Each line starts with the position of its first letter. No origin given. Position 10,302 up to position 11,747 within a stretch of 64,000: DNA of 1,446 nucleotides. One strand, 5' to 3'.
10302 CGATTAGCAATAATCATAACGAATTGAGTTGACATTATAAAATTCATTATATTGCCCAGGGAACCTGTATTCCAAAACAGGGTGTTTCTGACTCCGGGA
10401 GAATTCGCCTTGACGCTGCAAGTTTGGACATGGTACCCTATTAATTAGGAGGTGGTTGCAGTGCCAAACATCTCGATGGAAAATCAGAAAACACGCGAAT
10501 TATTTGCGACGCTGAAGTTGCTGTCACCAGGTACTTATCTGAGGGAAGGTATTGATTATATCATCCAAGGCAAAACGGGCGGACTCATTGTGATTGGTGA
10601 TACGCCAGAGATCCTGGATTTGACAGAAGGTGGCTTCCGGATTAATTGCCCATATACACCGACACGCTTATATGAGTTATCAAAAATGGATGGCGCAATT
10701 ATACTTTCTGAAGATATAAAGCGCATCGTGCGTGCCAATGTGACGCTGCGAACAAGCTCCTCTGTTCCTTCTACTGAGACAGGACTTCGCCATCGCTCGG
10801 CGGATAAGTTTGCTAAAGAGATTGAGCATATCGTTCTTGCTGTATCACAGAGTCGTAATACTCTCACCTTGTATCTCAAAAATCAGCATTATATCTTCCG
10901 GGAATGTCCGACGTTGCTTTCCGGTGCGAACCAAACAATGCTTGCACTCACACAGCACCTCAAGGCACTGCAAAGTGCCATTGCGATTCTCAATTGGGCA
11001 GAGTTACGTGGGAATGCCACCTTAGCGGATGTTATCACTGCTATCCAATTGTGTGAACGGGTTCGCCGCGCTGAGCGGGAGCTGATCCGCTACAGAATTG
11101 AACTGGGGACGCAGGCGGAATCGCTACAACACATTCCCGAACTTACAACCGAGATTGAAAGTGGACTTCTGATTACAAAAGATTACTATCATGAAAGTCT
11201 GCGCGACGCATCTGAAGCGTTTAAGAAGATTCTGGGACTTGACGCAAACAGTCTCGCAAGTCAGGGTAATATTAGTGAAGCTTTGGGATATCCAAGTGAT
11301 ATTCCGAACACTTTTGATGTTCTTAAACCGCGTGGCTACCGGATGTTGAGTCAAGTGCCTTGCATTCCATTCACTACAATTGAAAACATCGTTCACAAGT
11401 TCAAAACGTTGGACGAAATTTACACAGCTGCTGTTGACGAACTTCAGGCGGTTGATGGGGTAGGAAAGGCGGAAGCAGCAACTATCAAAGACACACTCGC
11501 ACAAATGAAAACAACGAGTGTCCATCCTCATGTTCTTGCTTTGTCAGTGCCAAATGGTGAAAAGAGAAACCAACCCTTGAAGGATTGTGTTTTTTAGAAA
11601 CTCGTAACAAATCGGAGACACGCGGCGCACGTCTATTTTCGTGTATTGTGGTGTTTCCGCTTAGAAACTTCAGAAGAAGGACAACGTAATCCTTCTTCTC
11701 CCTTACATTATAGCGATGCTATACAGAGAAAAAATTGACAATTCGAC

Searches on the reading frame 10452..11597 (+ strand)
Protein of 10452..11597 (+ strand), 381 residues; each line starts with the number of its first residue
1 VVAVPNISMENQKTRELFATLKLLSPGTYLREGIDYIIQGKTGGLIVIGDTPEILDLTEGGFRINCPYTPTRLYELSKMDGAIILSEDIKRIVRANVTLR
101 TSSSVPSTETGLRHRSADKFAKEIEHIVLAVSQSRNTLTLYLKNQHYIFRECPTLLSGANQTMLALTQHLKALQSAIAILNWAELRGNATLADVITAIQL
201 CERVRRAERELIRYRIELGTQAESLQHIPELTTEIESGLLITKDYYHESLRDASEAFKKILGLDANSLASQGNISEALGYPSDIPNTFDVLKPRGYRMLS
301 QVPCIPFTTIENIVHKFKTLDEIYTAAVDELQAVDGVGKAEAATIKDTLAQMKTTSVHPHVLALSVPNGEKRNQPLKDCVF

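Call 13: search_protein_families(library=pfam, proteins=[window:10452-11597:+])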
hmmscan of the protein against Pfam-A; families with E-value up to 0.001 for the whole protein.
window:10452-11597:+ (381 aa): 4 families
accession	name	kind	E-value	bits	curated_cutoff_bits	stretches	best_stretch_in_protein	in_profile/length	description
PF02457.21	DAC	-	1e-24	86.9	27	1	32-144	2-117/119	DisA bacterial checkpoint controller nucleotide-binding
PF10635.14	DisA-linker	-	1e-20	74.4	25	1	151-283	3-138/142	DisA bacterial checkpoint controller linker region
PF12826.13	HHH_2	-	3.8e-06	27.4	27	1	311-355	17-61/64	Helix-hairpin-helix motif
PF14520.12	HHH_5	-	8.7e-06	26.6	27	1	309-349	14-55/57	Helix-hairpin-helix domain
